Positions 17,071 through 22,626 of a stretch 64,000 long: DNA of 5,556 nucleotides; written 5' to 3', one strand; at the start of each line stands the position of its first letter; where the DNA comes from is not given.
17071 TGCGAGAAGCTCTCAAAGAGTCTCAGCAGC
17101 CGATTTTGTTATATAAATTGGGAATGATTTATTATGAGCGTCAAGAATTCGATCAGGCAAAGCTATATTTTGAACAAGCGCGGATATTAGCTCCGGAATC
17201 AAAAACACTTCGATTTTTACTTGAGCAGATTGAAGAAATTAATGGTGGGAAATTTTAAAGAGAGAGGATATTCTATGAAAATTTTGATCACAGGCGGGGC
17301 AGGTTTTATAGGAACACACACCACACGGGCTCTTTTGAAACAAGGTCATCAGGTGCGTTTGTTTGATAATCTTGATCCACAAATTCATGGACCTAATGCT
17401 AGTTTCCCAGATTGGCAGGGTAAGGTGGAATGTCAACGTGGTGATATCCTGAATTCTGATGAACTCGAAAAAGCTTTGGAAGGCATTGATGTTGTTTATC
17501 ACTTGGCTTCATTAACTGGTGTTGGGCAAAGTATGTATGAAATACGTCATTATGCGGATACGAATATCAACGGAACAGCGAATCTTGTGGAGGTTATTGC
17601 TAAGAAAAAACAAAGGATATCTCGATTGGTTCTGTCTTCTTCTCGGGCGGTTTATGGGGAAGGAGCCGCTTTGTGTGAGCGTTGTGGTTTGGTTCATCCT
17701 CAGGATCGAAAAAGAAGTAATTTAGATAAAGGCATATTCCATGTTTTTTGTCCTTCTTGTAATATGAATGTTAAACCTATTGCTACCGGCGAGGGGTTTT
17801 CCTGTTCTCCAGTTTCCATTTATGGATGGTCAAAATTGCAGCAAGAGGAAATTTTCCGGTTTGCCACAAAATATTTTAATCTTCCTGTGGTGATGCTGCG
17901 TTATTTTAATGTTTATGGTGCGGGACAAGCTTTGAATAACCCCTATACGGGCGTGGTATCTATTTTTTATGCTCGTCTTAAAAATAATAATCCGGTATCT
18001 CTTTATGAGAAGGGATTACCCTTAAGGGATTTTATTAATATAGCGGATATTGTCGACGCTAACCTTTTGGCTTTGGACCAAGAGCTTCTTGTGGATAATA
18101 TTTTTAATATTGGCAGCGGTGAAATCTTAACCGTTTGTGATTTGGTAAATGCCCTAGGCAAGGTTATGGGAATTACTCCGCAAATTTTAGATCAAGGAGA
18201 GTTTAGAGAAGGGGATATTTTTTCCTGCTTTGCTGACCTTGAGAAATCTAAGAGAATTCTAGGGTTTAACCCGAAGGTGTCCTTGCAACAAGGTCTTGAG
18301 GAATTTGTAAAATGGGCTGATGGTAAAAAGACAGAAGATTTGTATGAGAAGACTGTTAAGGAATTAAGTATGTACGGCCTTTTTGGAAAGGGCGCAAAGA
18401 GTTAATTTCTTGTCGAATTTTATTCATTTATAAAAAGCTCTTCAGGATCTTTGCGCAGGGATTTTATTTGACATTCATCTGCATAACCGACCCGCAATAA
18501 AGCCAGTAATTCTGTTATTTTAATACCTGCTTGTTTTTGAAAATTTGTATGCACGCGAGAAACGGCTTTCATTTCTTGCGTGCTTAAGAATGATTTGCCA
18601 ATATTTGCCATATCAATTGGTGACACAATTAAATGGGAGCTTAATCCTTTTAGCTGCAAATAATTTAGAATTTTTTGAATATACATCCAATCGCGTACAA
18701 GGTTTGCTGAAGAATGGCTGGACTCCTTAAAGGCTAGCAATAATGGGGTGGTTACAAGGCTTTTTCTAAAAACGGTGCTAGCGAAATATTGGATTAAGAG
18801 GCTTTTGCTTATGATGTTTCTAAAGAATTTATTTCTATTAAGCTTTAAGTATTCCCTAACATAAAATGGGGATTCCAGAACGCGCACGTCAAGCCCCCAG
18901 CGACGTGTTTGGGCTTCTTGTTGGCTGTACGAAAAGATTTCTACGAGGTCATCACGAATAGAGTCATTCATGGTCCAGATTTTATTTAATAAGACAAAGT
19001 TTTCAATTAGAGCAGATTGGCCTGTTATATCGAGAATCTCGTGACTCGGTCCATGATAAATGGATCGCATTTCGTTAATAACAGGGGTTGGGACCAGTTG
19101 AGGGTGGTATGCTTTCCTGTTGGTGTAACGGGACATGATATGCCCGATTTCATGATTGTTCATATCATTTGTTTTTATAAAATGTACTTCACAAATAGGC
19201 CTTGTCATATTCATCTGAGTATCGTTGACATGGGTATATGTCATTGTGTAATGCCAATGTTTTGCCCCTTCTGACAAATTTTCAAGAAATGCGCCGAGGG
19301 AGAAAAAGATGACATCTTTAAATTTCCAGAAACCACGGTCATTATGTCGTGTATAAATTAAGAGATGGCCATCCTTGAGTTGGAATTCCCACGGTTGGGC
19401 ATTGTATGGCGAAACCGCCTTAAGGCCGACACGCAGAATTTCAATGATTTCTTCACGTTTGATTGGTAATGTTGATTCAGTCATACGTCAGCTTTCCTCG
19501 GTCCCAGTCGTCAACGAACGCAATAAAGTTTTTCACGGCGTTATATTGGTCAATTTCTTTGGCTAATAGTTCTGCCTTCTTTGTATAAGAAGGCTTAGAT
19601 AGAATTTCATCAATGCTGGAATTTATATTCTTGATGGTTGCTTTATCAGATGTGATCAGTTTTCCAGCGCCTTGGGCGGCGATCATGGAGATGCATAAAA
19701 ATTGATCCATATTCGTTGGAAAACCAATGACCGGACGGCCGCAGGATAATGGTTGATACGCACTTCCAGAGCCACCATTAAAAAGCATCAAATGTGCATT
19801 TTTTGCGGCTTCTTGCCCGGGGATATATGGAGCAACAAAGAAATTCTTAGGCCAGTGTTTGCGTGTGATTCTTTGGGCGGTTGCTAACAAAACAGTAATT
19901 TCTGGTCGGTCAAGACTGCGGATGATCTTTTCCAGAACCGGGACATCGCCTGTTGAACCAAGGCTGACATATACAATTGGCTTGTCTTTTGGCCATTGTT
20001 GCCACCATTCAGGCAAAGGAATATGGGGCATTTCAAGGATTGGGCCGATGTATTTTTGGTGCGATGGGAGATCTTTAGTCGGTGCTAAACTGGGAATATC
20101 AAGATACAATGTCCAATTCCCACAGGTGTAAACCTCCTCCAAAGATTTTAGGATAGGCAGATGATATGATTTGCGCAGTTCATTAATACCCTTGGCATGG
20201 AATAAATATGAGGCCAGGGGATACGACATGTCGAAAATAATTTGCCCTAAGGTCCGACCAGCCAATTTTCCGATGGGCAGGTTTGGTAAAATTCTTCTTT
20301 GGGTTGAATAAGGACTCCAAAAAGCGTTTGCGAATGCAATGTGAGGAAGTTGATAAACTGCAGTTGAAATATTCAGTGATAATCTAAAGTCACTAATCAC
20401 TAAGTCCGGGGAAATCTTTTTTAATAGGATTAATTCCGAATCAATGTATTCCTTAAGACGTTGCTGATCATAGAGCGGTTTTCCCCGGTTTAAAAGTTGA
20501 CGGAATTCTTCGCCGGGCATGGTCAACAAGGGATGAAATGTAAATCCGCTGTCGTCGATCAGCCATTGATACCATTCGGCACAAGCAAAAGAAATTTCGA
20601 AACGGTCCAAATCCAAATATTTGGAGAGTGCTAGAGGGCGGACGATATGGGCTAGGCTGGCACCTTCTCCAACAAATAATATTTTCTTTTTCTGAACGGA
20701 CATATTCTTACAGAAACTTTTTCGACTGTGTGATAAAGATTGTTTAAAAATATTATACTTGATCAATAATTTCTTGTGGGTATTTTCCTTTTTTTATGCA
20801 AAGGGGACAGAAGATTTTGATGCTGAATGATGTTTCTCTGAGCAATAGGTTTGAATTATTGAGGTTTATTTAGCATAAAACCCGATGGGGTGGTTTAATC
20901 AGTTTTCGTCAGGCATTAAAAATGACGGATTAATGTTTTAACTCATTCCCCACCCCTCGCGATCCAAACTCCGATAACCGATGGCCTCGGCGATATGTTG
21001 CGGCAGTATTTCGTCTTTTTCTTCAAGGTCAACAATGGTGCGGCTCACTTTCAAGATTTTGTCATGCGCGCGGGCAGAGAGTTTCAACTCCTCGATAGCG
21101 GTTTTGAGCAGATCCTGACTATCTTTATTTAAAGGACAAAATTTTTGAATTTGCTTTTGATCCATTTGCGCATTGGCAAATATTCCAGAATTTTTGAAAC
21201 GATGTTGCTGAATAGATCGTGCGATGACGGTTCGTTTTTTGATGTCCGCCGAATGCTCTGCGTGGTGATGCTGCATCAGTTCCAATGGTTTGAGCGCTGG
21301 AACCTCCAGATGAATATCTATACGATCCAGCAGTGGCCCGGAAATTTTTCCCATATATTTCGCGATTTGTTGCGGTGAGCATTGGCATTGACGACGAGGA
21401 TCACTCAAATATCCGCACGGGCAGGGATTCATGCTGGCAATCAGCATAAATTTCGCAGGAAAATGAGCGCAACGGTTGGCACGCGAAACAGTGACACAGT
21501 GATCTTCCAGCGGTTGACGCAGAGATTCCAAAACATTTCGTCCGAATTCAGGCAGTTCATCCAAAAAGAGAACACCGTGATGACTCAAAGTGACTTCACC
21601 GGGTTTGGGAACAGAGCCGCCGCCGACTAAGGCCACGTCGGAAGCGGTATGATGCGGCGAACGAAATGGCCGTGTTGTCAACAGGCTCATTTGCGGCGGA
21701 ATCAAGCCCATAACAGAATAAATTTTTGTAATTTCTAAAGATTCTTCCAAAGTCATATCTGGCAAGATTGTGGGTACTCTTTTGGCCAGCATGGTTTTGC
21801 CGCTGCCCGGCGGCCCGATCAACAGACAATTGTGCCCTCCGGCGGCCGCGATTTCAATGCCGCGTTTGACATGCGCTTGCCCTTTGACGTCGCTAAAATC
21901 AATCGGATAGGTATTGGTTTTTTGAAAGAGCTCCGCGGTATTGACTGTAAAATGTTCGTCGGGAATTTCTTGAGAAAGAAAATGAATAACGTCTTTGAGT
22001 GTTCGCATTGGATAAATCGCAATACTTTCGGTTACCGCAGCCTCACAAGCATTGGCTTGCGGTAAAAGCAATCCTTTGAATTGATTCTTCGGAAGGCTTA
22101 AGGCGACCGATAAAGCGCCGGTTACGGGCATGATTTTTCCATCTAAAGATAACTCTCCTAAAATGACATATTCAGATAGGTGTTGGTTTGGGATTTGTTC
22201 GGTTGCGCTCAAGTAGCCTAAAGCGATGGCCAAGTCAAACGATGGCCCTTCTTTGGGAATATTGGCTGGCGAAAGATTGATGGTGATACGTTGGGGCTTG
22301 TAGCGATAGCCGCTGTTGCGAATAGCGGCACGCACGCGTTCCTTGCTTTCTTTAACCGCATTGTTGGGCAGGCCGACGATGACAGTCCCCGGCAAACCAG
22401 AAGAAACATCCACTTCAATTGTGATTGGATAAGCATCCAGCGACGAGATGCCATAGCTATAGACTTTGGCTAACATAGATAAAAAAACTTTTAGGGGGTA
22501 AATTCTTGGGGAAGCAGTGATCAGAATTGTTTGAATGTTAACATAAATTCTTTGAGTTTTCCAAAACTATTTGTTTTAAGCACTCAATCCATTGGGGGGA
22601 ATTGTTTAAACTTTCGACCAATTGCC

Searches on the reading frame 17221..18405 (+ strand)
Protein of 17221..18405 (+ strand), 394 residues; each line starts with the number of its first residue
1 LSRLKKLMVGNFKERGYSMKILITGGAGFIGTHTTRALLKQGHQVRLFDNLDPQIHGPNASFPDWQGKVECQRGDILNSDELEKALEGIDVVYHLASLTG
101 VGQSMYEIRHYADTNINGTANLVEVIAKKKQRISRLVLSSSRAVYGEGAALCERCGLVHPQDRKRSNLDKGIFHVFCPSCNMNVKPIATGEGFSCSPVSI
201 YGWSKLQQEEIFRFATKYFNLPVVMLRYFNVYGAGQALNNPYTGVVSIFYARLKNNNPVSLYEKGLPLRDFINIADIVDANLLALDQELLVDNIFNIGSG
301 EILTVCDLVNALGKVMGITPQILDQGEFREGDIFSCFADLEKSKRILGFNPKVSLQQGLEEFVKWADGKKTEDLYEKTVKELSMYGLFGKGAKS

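Call 8: search_protein_families(library=pfam, proteins=[window:17221-18405:+], max_evalue=0.001)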
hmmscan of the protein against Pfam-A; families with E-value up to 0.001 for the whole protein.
window:17221-18405:+ (394 aa): 10 families
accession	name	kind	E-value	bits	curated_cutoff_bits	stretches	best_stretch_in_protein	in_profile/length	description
PF01370.27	Epimerase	-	4.1e-48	164.3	20.9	2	21-150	1-124/240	NAD dependent epimerase/dehydratase family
PF16363.11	GDP_Man_Dehyd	-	3.3e-39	135.7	27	2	22-147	1-135/332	GDP-mannose 4,6 dehydratase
PF01073.25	3Beta_HSD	-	1.3e-18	67.5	22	1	22-147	1-122/280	3-beta hydroxysteroid dehydrogenase/isomerase family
PF02719.21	Polysacc_synt_2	-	1.4e-17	64.2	20.2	2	21-144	1-132/293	Polysaccharide biosynthesis protein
PF13460.12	NAD_binding_10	-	1.4e-10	41.7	27.2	1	25-147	1-104/184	NAD(P)H-binding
PF07993.18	NAD_binding_4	-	2.5e-10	40.4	20.1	1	77-249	77-219/258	Male sterility protein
PF04321.23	RmlD_sub_bind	-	1.5e-07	31.3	27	1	19-144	1-104/287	RmlD substrate binding domain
PF05368.20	NmrA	-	5e-07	30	27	1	20-140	4-106/298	NmrA-like family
PF00106.31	adh_short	-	8.4e-06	25.8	26.6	1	21-141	3-136/195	short chain dehydrogenase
PF08659.16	KR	-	0.00065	20.1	22.6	0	21-143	3-139/180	KR domain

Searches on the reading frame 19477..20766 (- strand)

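Call 8: search_protein_families(library=pfam, proteins=[window:19477-20766:-], max_evalue=0.001)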
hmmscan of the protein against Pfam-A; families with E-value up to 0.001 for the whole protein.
window:19477-20766:- (429 aa): 3 families
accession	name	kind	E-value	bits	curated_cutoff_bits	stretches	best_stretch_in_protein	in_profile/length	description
PF06722.18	EryCIII-like_C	-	1.2e-11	45.2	31.7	1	288-404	12-128/145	Erythromycin biosynthesis protein CIII-like, C-terminal domain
PF00201.24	UDPGT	-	0.00016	21.1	19.5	1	261-401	274-418/499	UDP-glucoronosyl and UDP-glucosyl transferase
PF04101.22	Glyco_tran_28_C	-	0.00058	20.4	22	1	307-399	54-153/166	Glycosyltransferase family 28 C-terminal domain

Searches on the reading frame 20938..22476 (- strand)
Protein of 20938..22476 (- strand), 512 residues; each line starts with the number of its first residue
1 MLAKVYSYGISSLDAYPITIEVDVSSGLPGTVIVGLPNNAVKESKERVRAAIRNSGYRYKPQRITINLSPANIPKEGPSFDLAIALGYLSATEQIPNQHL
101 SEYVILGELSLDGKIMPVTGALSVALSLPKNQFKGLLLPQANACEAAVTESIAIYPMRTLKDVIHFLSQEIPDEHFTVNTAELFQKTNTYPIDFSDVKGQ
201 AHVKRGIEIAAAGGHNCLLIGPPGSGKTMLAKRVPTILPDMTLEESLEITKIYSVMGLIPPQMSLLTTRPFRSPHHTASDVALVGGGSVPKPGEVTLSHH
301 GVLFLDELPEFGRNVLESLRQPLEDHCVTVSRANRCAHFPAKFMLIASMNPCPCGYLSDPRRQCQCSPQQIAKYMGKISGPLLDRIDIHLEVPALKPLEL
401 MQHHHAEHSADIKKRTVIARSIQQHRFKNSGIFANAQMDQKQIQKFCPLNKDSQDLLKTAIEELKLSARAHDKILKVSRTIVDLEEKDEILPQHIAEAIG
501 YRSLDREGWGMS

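Call 8: search_protein_families(library=pfam, proteins=[window:20938-22476:-], max_evalue=0.001)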
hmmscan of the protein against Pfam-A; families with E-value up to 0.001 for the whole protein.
window:20938-22476:- (512 aa): 9 families
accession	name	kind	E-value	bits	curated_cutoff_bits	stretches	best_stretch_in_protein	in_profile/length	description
PF01078.27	Mg_chelatase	-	7.1e-95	316.7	20.3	1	193-397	1-204/207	Magnesium chelatase, subunit ChlI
PF13541.12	ChlI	-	8.5e-45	152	27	1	20-142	1-121/121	Subunit ChlI of Mg-chelatase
PF13335.12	Mg_chelatase_C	-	7.9e-31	106.9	26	1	407-502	2-94/94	Magnesium chelatase, subunit ChlI C-terminal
PF07728.20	AAA_5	-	3.9e-10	40.3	22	1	299-353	66-125/139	AAA domain (dynein-related subfamily)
PF05362.19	Lon_C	-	2.2e-09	37.6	21.1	1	38-165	63-200/205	Lon protease (S16) C-terminal proteolytic domain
PF00493.29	MCM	-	8e-07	28.8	23.3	1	290-356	112-178/224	MCM P-loop domain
PF00004.35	AAA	-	9.9e-05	23.2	21.2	0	217-235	1-19/131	ATPase family associated with various cellular activities (AAA)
PF05496.18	RuvB_N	-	0.00015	22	27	0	193-234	5-53/159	Holliday junction DNA helicase RuvB P-loop domain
PF00158.32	Sigma54_activat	-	0.00084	19.5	20.2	0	202-329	10-123/168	Sigma-54 interaction domain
